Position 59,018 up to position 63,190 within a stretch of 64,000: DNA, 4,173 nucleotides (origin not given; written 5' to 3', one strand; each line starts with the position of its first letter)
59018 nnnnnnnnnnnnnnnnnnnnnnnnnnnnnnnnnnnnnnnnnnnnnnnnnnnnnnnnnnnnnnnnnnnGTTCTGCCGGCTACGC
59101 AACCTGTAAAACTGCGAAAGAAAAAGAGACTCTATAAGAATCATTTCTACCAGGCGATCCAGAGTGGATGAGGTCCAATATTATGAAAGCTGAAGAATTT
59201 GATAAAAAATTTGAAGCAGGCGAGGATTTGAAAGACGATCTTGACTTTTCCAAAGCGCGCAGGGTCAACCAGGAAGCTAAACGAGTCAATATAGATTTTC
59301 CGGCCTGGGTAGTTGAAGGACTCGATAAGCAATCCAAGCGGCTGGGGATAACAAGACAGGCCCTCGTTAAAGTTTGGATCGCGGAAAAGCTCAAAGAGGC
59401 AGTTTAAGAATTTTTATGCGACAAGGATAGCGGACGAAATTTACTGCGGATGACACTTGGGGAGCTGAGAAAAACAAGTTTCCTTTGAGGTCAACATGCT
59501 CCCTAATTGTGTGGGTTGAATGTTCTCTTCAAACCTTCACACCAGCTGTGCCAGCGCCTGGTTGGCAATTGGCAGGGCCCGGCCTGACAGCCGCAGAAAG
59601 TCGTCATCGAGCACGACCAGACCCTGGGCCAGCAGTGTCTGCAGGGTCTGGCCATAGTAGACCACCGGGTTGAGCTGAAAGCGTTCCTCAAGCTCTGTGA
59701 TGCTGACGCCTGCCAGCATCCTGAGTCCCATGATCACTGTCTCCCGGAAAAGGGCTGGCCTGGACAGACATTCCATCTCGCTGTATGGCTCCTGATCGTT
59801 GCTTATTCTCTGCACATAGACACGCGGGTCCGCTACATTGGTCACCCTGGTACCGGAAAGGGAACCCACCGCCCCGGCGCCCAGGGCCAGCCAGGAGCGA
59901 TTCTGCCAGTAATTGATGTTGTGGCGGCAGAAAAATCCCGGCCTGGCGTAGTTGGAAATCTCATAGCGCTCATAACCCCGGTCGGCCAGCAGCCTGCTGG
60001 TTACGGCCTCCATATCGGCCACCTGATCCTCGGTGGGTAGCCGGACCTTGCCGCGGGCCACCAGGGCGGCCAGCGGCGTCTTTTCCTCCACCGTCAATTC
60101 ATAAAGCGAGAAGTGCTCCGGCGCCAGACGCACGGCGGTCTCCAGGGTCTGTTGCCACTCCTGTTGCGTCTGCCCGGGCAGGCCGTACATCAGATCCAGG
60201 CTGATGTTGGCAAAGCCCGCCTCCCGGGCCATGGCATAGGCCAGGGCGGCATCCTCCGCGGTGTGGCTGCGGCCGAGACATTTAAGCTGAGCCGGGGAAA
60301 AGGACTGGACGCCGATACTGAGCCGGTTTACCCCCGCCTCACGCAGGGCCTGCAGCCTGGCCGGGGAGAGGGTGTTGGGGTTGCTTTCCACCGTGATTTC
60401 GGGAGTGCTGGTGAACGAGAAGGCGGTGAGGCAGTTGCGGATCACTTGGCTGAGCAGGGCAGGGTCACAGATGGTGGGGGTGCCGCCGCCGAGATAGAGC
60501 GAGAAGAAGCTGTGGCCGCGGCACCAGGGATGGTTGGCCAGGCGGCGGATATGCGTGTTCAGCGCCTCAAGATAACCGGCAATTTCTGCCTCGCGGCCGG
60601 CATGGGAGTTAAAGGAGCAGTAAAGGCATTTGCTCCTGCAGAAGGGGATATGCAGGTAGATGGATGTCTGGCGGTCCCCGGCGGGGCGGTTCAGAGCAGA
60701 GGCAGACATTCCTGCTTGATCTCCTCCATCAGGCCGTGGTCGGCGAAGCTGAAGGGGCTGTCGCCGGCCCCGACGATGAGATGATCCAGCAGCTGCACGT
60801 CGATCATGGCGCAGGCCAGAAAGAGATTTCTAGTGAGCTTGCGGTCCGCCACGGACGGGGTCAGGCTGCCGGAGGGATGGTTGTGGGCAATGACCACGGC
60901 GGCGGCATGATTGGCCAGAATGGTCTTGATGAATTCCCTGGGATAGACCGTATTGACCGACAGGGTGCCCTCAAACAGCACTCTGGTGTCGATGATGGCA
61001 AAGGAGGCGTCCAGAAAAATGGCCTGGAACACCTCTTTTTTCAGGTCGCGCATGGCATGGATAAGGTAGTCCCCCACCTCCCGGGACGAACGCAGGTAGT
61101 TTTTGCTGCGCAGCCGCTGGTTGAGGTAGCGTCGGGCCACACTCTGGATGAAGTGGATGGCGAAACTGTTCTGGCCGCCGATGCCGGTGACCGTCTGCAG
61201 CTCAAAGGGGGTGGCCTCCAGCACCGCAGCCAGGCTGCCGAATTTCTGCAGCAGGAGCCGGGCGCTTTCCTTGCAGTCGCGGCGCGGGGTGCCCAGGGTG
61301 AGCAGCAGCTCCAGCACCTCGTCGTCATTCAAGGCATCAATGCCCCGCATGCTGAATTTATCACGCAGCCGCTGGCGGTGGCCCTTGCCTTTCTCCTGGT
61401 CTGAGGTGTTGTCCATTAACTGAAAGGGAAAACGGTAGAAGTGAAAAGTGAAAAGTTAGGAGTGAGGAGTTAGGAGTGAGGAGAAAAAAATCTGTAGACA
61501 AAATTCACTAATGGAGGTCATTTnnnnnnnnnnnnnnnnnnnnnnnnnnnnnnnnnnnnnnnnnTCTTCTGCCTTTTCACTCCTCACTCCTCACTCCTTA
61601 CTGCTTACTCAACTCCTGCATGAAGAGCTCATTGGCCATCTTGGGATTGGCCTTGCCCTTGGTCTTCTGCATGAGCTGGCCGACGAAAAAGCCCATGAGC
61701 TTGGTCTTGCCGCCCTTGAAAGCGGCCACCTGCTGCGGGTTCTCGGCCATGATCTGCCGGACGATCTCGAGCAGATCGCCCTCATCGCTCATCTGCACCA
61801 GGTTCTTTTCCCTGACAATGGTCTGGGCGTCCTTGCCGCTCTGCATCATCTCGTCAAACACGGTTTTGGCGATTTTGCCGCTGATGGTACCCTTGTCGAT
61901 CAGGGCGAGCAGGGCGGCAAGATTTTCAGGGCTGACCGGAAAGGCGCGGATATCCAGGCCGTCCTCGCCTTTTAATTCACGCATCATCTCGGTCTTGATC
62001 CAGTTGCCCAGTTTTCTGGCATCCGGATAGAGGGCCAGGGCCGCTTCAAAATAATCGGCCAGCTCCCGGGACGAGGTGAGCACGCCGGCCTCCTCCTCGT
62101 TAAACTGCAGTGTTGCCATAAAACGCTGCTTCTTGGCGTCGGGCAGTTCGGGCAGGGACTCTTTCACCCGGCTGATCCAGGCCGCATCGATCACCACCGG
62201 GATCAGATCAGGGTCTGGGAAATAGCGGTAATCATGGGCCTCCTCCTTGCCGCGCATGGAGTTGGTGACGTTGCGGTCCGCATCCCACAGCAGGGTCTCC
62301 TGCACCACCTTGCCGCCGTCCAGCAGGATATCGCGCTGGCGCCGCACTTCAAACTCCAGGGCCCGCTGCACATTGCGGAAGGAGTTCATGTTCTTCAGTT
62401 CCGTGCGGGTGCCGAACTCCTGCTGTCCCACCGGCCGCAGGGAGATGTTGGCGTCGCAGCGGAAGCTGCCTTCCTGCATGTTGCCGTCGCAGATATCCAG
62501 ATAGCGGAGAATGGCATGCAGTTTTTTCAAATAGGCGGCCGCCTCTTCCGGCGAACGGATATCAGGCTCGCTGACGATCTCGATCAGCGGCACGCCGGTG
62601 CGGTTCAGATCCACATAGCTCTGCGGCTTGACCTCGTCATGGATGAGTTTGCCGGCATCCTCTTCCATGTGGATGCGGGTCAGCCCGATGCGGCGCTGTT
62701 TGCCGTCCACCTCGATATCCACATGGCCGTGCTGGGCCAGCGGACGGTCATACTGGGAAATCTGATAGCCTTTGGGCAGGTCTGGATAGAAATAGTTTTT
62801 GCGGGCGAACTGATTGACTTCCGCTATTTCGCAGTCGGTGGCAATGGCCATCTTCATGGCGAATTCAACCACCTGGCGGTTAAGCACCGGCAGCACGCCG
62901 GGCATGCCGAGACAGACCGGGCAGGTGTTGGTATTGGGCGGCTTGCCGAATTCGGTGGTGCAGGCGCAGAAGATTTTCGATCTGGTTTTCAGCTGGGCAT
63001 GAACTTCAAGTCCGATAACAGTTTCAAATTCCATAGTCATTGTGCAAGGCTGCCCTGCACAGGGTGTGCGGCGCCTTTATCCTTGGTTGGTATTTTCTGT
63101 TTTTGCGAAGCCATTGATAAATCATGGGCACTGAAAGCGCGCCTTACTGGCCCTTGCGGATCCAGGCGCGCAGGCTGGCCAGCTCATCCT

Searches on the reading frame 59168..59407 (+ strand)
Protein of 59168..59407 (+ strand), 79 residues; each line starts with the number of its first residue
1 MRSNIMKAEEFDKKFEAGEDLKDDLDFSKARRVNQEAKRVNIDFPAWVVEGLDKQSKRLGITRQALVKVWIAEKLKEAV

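Call 6: search_protein_families(library=pfam, proteins=[window:59168-59407:+], max_evalue=0.001)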
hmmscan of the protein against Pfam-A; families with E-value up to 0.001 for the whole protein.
window:59168-59407:+ (79 aa): 1 family
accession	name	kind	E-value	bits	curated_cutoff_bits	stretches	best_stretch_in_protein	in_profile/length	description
PF12441.14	CopG_antitoxin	-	0.00044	21.4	28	1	6-74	6-79/79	CopG antitoxin of type II toxin-antitoxin system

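Call 65: search_protein_families(library=padloc, proteins=[window:59168-59407:+], max_evalue=0.001)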
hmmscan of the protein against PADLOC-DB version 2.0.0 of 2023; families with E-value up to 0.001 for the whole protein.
window:59168-59407:+ (79 aa): 0 families

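Call 88: search_protein_families(library=ncbifam, proteins=[window:59168-59407:+], max_evalue=0.00001)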
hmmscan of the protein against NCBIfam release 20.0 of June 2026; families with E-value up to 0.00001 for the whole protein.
window:59168-59407:+ (79 aa): 1 family
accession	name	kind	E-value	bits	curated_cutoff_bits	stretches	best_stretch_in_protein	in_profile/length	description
NF047399.1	BrnA_antitoxin_add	equivalog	2.5e-34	117.3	60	1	6-75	1-70/70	type II toxin-antitoxin system BrnA family antitoxin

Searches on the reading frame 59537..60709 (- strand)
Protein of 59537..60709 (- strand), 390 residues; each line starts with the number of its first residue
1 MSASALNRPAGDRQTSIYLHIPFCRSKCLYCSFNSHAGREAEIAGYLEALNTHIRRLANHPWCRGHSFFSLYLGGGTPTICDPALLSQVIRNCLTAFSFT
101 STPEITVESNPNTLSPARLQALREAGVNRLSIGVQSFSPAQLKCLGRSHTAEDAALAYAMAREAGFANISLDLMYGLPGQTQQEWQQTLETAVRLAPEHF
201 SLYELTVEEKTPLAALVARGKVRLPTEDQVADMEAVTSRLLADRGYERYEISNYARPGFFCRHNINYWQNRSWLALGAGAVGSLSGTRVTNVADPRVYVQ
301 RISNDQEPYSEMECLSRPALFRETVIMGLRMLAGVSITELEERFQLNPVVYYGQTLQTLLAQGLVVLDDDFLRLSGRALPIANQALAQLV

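Call 6: search_protein_families(library=pfam, proteins=[window:59537-60709:-], max_evalue=0.001)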
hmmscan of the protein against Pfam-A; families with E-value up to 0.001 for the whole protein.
window:59537-60709:- (390 aa): 2 families
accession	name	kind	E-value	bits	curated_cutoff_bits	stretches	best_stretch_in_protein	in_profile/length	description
PF04055.27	Radical_SAM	-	5.5e-25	88.9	29.5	1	19-191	2-165/166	Radical SAM superfamily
PF06969.22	HemN_C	-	9.3e-15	54.9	24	1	315-380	1-66/67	HemN C-terminal domain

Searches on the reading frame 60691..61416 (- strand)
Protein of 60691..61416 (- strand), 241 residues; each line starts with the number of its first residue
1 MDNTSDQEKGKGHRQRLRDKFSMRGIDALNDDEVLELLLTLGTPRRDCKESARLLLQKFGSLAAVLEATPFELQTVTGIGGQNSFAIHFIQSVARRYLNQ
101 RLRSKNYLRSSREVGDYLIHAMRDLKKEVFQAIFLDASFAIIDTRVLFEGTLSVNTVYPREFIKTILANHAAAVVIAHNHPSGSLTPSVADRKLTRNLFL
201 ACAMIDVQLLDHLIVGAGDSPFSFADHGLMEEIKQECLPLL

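Call 88: search_protein_families(library=ncbifam, proteins=[window:60691-61416:-], max_evalue=0.00001)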
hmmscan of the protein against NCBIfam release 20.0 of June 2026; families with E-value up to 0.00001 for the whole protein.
window:60691-61416:- (241 aa): 2 families
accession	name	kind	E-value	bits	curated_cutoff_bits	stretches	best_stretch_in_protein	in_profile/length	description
NF000642.1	PRK00024.1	equivalog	3.8e-61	206.4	180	1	18-229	1-211/212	RadC family protein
TIGR00608.1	radc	subfamily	2.6e-55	187.5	133.85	1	16-229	1-217/218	RadC family protein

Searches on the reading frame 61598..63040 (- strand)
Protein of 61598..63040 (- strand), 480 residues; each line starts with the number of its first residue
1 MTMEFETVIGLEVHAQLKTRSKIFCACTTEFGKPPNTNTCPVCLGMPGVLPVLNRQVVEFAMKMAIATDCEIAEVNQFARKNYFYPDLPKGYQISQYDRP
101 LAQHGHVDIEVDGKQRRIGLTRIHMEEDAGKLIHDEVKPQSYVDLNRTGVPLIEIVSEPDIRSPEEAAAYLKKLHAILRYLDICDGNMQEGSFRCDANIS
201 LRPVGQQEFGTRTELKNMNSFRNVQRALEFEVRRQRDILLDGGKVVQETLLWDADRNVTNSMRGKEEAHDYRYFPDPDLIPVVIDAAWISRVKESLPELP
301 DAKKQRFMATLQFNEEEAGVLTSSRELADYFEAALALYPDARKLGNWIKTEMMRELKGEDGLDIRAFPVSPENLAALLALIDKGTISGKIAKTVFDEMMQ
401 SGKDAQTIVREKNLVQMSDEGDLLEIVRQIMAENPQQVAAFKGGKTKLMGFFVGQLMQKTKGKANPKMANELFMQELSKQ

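Call 51: search_protein_families(library=pfam, proteins=[window:61598-63040:-], max_evalue=0.00001)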
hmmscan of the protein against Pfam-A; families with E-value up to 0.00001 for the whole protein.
window:61598-63040:- (480 aa): 2 families
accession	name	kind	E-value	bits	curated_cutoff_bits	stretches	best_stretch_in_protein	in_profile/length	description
PF02934.20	GatB_N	-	1.8e-129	431.2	23.4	1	7-289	1-276/277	GatB/GatE catalytic domain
PF02637.23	GatB_Yqey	-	4.3e-51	173.1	27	1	329-477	1-148/148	GatB domain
